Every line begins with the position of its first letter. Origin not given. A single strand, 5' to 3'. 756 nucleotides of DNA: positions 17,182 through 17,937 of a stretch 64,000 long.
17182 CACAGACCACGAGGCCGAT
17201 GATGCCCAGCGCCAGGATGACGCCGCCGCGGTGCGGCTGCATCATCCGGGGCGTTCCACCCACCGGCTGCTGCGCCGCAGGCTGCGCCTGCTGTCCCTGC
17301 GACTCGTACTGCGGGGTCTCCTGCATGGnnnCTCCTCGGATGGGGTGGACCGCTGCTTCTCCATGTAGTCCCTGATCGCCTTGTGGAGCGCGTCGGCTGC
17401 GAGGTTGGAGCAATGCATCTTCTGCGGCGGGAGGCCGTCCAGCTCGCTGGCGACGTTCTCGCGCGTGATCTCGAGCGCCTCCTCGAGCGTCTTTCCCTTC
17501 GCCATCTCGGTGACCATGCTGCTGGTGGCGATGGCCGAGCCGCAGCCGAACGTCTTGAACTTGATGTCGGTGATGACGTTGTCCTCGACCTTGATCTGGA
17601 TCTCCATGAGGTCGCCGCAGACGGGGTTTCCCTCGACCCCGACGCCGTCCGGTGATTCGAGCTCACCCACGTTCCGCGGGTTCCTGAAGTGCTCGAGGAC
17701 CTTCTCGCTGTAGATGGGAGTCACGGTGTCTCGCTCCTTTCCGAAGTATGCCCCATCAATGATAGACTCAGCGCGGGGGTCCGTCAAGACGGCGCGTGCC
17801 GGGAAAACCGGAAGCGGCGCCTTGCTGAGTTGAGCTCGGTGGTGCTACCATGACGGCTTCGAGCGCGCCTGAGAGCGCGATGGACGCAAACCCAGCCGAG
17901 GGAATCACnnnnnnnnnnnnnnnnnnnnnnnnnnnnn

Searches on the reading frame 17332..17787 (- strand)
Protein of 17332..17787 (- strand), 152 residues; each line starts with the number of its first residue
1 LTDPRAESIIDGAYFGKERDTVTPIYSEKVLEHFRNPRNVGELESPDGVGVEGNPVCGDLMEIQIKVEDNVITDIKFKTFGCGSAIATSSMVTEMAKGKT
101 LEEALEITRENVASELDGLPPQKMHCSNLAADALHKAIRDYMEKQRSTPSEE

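Call 4: search_protein_families(library=pfam, proteins=[window:17332-17787:-], max_evalue=0.01)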
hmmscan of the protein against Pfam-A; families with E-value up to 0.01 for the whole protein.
window:17332-17787:- (152 aa): 2 families
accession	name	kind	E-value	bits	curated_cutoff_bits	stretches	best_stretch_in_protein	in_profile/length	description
PF01592.21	NifU_N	-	2.7e-50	170.2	22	1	26-146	2-125/127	NifU-like N terminal domain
PF12637.14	TSCPD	-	0.0046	17.7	22.8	1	56-141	11-87/88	TSCPD domain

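Call 61: find_encoding_contigs(protein=window:17332-17724:-, flank=4000, max_places=10)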
Protein seq(131 aa) (131 aa): no gene with exactly this product is on record in the collection.
